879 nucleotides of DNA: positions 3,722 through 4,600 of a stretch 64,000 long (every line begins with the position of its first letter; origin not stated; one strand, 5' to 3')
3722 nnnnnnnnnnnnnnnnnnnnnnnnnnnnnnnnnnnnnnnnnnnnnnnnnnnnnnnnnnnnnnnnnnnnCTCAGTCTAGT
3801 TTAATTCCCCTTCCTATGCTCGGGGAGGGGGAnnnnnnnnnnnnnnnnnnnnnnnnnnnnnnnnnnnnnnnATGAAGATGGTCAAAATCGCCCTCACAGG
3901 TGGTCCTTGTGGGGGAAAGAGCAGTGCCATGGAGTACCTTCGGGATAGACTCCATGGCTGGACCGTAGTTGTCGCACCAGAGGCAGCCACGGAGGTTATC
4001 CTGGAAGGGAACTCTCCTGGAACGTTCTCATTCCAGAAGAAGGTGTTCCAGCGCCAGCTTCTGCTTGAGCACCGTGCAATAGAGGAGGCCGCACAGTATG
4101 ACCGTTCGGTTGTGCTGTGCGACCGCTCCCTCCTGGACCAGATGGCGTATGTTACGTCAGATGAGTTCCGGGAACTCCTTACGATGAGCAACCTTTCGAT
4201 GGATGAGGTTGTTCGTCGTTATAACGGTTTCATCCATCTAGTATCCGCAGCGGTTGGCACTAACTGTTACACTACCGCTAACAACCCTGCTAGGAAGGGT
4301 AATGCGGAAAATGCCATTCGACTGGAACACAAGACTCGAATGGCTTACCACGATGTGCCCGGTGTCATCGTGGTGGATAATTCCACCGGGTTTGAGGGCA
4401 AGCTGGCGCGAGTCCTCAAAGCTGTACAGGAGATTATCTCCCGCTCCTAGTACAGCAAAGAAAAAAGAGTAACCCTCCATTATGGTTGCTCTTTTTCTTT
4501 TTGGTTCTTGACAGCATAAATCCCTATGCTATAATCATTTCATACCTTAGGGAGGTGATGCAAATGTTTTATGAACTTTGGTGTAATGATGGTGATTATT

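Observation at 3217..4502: GC-rich (about 55%) two-gene islet of a CYTH-domain enzyme and a P-loop nucleotide kinase, in a 30% GC phage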

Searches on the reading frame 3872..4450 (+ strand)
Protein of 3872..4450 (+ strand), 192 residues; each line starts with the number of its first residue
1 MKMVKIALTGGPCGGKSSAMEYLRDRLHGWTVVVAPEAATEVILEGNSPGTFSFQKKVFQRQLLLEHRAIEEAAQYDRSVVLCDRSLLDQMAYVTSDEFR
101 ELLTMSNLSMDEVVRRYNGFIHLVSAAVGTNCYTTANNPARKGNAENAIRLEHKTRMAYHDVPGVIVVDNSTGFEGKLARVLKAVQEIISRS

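Call 4: search_protein_families(library=pfam, proteins=[window:3872-4450:+], max_evalue=0.1)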
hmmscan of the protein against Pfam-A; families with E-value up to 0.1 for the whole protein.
window:3872-4450:+ (192 aa): 3 families
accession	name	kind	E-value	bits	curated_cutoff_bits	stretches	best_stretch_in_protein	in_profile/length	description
PF13521.12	AAA_28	-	2.4e-19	70.6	27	1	5-175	1-162/164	AAA domain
PF01121.26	CoaE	-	0.0076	16.4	27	1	6-68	3-66/180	Dephospho-CoA kinase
PF13238.12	AAA_18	-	0.02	15.8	29.4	1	6-75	1-68/128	AAA domain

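Call 5: search_protein_families(library=ncbifam, proteins=[window:3872-4450:+], max_evalue=0.1)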
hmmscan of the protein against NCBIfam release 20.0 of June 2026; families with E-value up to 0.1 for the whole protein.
window:3872-4450:+ (192 aa): 2 families
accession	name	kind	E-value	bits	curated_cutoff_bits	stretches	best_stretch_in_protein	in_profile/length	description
TIGR00152.1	TIGR00152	equivalog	0.002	18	65.55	1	6-71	2-64/188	dephospho-CoA kinase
NF003345.0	PRK04358.1-6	equivalog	0.01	15.3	260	1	92-178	10-91/219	hypothetical protein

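Call 6: search_protein_families(library=phrogs, proteins=[window:3872-4450:+], max_evalue=0.1)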
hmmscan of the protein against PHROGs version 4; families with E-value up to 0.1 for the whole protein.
window:3872-4450:+ (192 aa): 2 families
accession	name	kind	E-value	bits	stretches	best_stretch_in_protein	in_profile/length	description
phrog_2107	-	other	3.5e-08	34.4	1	1-95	1-101/201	thymidylate kinase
phrog_761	-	other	3.6e-06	27.9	1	1-93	17-114/362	thymidylate kinase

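Call 7: search_protein_families(library=padloc, proteins=[window:3872-4450:+], max_evalue=0.1)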
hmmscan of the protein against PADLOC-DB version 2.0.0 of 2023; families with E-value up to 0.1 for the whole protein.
window:3872-4450:+ (192 aa): 0 families

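Call 11: search_dna_similar(query=window:3872-4450:+, collection=phages, mode=protein, max_rows=30, max_evalue=0.001)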
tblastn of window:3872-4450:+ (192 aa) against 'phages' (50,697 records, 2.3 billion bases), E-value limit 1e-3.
No match.

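Call 13: find_homologous_proteins(query=window:3872-4450:+)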
Query window:3872-4450:+ (192 aa): 78 proteins with E <= 0.001 among 302 candidates.
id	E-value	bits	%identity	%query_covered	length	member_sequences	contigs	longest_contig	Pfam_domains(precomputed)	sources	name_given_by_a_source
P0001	3.5e-121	419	100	100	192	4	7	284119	PF13521.13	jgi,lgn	-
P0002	1.5e-98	345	83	100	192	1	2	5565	PF13521.13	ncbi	-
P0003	5.4e-95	334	78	100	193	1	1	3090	PF13521.13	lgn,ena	-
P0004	1.2e-93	329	77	100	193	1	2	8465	PF13521.13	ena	-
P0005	1.0e-91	323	77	99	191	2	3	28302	PF13521.13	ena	-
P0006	1.9e-54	202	56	97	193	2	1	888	PF13521.13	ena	-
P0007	3.6e-54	201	56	97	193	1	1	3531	PF13521.13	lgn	-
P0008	3.7e-54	201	56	97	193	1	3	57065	PF13521.13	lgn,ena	-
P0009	3.7e-54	201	57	98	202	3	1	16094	PF13521.13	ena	-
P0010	4.6e-51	191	54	97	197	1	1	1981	PF13521.13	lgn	-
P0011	1.7e-50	189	53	97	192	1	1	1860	PF13521.13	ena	-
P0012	3.5e-50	188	53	97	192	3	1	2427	PF13521.13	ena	-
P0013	8.0e-50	187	52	98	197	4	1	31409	PF13521.13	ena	-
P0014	3.1e-49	185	55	98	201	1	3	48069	PF13521.13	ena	-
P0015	7.6e-30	122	41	99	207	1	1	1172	PF13521.13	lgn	-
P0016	8.1e-30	122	40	97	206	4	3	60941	PF13521.13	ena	-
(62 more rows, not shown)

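Call 15: find_encoding_contigs(protein=P0001, flank=10000, max_places=8)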
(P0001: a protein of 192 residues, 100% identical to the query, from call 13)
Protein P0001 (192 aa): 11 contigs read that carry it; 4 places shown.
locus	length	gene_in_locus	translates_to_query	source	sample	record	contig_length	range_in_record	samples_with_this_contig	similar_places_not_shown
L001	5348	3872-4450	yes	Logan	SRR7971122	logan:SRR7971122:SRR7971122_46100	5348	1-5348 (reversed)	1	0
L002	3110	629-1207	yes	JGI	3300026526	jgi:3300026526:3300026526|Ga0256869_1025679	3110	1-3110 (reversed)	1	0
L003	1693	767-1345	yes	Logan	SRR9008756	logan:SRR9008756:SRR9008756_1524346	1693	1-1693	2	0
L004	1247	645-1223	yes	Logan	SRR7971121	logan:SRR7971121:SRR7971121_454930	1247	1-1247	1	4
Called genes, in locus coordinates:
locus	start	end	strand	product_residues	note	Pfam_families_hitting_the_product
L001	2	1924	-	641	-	?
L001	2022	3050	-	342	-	-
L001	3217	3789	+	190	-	-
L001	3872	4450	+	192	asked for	PF13521:AAA_28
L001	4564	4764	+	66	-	-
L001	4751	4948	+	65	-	-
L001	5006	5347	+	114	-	?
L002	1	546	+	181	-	?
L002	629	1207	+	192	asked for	PF13521:AAA_28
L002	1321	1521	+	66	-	-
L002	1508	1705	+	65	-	-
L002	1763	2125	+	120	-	-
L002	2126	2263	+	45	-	-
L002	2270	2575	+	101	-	-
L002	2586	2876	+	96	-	-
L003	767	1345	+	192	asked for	PF13521:AAA_28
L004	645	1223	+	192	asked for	PF13521:AAA_28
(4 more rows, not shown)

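Call 16: find_encoding_contigs(protein=P0005, flank=10000, max_places=6)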
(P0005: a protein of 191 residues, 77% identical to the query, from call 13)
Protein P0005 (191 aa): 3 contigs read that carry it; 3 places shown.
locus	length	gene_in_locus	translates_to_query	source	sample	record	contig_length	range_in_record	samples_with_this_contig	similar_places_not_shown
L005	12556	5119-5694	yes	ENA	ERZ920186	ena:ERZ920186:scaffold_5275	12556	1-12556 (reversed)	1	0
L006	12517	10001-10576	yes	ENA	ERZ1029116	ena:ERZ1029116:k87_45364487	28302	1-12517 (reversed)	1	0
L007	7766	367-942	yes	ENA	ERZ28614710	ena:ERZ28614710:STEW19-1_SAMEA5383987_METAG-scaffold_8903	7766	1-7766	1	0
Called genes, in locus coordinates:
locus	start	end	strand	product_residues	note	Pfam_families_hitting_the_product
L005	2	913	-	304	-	?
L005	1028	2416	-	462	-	PF07453:NUMOD1 (faint), PF22083:I-HmuI_NUMOD-like (faint)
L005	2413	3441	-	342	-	-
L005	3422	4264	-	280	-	-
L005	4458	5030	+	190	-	PF01928:CYTH (faint)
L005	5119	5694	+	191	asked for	PF13521:AAA_28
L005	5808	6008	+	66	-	-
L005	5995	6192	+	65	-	-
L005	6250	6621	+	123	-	-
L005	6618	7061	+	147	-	-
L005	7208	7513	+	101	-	-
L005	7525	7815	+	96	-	-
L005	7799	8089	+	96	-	-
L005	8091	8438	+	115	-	PF00684:DnaJ_CXXCXGXG (faint)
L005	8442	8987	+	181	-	-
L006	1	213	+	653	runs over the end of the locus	-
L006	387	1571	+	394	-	-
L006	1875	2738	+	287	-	-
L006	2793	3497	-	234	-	-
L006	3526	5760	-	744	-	PF17482:Phage_sheath_1C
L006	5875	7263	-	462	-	PF07453:NUMOD1 (faint), PF22083:I-HmuI_NUMOD-like (faint)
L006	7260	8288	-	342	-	-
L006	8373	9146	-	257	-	-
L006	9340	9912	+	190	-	-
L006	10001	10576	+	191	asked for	PF13521:AAA_28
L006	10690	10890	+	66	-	-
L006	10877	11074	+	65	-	-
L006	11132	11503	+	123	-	-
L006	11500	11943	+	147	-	-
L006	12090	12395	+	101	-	-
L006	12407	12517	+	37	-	?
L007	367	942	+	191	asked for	PF13521:AAA_28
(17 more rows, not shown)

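Call 21: find_encoding_contigs(protein=P0008, flank=6000, max_places=3)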
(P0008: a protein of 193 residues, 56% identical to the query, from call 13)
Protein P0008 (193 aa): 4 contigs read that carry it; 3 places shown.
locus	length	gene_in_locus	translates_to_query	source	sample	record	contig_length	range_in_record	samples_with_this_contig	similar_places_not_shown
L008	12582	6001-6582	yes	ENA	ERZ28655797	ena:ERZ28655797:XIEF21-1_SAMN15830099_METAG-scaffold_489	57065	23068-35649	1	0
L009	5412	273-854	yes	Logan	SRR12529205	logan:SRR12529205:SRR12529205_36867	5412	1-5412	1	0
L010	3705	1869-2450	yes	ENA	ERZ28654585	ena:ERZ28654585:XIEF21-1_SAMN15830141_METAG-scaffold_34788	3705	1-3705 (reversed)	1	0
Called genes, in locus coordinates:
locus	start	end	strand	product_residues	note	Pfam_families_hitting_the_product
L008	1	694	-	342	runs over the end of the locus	-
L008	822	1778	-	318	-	-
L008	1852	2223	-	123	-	-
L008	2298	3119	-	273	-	-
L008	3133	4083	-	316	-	-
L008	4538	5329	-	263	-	-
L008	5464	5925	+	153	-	-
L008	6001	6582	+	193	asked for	PF13521:AAA_28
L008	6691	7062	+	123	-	-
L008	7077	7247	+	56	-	-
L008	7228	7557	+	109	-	-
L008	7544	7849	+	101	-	-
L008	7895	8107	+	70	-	-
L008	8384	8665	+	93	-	-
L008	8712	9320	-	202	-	-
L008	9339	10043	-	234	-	-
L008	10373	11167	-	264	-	-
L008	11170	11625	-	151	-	-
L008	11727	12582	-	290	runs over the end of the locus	-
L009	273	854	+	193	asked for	PF13521:AAA_28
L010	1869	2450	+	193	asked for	PF13521:AAA_28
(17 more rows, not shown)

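Call 22: find_encoding_contigs(protein=P0014, flank=6000, max_places=3)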
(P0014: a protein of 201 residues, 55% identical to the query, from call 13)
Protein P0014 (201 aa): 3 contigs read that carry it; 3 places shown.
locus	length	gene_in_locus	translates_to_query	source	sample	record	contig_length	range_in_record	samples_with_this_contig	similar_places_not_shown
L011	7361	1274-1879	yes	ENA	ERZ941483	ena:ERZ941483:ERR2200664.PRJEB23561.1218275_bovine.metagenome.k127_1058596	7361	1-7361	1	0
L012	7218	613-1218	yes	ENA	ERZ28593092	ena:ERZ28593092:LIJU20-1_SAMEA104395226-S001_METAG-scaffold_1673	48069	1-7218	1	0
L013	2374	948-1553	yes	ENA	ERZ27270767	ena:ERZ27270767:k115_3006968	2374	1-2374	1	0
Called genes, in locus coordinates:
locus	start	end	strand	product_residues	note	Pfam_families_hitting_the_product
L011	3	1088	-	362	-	?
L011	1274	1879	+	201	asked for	PF13521:AAA_28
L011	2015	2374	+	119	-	-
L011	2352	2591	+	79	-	-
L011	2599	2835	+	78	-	-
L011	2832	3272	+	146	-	-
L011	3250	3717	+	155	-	-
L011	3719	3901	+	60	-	-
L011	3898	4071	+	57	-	-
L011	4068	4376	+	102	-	-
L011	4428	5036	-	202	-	-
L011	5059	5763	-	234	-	-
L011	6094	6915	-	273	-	-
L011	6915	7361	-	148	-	?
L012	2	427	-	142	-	?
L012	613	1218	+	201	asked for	PF13521:AAA_28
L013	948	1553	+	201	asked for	PF13521:AAA_28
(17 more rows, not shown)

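Call 25: find_encoding_contigs(protein=P0016, flank=6000, max_places=3)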
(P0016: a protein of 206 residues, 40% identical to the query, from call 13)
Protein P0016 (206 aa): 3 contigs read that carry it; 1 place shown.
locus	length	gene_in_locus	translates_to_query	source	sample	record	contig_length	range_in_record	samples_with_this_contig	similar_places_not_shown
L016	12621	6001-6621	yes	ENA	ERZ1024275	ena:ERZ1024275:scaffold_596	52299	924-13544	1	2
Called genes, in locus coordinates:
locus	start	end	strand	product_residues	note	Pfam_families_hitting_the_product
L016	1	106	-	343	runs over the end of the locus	?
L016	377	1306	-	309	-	PF00561:Abhydrolase_1, PF12146:Hydrolase_4, PF12697:Abhydrolase_6 (weak), PF00326:Peptidase_S9 (faint), PF10230:LIDHydrolase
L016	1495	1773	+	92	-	PF01250:Ribosomal_S6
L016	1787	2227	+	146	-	PF00436:SSB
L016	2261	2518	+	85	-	PF01084:Ribosomal_S18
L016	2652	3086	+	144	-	PF03862:SpoVAC_SpoVAEB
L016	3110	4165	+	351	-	PF07451:SpoVAD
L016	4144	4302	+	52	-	-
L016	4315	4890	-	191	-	PF13560:HTH_31, PF01381:HTH_3, PF12844:HTH_19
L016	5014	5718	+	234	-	PF00300:His_Phos_1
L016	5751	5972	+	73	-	PF05979:DUF896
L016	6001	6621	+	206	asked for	PF13521:AAA_28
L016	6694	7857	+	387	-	PF02615:Ldh_2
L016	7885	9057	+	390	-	PF00390:malic, PF01262:AlaDh_PNT_C (faint), PF03949:Malic_M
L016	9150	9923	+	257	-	PF00106:adh_short, PF01370:Epimerase, PF08659:KR, PF13561:adh_short_C2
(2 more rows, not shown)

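Call 32: search_solved_structures(query=window:3872-4450:+, max_evalue=1, show_alignments=3)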
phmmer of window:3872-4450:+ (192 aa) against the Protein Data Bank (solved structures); distinct sequences matched with E-value up to 1: 3.
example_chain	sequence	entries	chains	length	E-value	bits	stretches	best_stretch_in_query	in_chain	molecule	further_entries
8th8_Q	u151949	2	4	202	0.11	15.3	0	71-128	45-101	Calmodulin 7-2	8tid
1y63_A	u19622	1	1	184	0.35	13.7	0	31-104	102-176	Lmaj004144AAA protein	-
4ntq_A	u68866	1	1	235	0.5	13.2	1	85-128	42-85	Contact-dependent inhibitor A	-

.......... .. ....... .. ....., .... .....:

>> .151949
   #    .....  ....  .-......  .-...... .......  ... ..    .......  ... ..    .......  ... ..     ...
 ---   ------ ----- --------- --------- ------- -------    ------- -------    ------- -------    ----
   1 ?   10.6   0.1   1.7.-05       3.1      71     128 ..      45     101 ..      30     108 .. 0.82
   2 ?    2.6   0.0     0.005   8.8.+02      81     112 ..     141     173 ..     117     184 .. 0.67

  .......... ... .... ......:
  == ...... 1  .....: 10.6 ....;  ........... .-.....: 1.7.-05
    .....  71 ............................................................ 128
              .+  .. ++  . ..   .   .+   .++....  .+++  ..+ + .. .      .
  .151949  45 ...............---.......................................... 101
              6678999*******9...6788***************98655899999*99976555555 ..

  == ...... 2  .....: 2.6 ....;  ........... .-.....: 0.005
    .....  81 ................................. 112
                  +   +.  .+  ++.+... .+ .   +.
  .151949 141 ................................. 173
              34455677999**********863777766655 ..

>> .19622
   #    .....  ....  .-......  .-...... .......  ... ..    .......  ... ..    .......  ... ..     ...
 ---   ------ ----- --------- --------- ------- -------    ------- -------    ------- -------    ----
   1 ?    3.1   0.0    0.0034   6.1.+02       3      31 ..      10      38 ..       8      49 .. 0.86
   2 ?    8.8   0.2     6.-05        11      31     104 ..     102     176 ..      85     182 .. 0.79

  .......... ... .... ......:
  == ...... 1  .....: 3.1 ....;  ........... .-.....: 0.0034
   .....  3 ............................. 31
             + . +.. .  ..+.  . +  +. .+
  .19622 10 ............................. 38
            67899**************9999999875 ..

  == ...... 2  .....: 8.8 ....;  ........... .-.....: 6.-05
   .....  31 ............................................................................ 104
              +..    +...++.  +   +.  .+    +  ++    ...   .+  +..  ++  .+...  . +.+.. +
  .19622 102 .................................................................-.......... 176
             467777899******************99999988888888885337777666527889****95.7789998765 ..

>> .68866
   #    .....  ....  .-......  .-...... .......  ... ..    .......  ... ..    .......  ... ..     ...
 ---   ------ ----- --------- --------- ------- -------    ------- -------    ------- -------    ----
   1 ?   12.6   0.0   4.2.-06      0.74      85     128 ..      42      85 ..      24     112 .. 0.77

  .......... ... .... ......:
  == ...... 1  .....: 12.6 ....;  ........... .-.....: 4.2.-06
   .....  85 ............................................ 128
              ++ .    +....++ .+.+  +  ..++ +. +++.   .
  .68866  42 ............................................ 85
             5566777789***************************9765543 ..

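Call 42: find_encoding_contigs(protein=P0002, flank=6000, max_places=3)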
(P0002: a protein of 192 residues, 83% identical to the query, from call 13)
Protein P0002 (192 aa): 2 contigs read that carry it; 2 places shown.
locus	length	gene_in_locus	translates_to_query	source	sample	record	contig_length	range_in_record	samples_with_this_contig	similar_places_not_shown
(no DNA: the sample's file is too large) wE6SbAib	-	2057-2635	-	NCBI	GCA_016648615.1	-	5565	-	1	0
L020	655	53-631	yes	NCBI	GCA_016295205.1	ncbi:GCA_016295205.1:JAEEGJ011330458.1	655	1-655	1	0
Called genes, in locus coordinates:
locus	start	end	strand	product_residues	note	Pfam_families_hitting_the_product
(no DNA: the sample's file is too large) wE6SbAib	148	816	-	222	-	PF07463:NUMOD4, PF13392:HNH_3 (weak)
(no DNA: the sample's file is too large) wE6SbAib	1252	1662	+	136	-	-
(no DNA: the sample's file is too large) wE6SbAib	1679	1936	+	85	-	-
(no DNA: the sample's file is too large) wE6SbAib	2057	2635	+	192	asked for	PF13521:AAA_28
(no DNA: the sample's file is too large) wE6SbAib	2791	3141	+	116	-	-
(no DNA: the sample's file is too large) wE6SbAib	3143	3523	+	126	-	-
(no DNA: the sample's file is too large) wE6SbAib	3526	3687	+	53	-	-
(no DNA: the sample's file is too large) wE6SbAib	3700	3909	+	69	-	-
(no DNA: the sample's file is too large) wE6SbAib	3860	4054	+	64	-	-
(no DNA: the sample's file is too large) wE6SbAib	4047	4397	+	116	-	PF27659:CHP02642 (faint), PF00684:DnaJ_CXXCXGXG (faint)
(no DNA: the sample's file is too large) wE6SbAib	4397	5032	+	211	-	-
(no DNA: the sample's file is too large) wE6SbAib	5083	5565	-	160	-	?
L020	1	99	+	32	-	?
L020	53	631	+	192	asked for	PF13521:AAA_28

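Call 43: find_encoding_contigs(protein=P0013, flank=8000, max_places=3)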
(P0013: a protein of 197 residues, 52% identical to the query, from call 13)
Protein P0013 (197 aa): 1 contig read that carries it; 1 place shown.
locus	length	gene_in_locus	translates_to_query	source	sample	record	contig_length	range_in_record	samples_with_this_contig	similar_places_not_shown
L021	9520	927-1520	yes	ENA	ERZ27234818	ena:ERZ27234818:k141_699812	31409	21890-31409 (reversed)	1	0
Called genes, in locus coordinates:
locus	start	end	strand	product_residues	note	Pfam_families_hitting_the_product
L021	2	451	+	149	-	?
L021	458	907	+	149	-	-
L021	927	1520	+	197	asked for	PF13521:AAA_28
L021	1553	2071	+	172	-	-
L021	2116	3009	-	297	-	PF05257:CHAP, PF08239:SH3_3 (faint)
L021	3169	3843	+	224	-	-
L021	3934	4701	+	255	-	-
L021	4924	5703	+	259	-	-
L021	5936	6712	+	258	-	PF00623:RNA_pol_Rpb1_2 (faint)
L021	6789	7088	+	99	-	-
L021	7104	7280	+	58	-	-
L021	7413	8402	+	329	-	PF04055:Radical_SAM (faint)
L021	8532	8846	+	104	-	PF02498:Bro-N (weak)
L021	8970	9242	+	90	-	-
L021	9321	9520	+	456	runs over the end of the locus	-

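Call 46: find_related_loci(query=A1, collection=viral_contigs, flank=4000)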
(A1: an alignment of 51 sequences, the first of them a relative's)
Query A1 (192 aa) in viral_contigs; peptide patterns used: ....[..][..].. (x = any residue, [..] = any of these).
75 stretches matched a pattern; 25 encode a relative of the query (tblastn E <= 1e-3); 25 distinct loci.
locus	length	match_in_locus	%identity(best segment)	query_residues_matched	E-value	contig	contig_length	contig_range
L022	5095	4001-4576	37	2-185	7e-34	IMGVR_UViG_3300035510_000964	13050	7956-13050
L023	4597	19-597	36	2-185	4e-33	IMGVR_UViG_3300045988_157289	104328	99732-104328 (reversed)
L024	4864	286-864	36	2-185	3e-33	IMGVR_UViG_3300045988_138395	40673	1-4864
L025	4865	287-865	36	2-185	6e-33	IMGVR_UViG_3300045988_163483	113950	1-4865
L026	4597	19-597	36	2-185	6e-33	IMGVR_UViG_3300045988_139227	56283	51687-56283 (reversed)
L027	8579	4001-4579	37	1-189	1e-31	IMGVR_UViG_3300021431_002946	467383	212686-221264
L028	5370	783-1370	36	2-189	3e-31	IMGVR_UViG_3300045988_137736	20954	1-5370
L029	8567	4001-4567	37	1-185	8e-32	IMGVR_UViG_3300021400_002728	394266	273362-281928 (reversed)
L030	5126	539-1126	36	2-189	2e-31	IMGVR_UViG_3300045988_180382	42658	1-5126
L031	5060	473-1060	36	2-189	2e-31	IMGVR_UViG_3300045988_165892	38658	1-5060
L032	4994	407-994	36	2-189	5e-31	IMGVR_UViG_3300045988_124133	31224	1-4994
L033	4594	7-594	36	2-189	7e-31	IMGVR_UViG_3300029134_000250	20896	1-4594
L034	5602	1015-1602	36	2-189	1e-30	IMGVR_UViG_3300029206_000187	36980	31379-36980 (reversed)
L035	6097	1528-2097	35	1-190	6e-29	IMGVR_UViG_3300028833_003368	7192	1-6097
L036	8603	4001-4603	36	1-189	3e-28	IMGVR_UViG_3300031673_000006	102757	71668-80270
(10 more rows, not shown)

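Call 47: predict_structure(alignment_id=A1)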
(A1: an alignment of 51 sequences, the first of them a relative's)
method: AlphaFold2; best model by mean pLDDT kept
length: 192 residues; sequences in the alignment: 51
mean_pLDDT: 93.4   pTM: 0.89
mean pLDDT of the five models: 93.4, 93.1, 92.1, 91.4, 89.1
residues with pLDDT >= 90: 164; 70-90: 19; 50-70: 9; < 50: 0
segments of 3 or more residues with pLDDT < 50: none
pLDDT, mean of each block of 10 residues (from residue 1): 96 91 97 96 93 97 98 98 97 96 97 97 92 68 81 93 95 95 98 93
secondary structure, 60 per line:
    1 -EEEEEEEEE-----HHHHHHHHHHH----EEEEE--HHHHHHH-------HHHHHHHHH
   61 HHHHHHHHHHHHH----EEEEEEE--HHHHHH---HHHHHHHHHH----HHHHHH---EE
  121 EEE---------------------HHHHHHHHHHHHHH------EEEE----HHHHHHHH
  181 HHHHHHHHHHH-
elements in order: E2-10 H16-26 E31-35 H38-44 H52-73 E78-84 H87-92 H96-105 H110-115 E119-123 H145-158 E165-168 H173-191
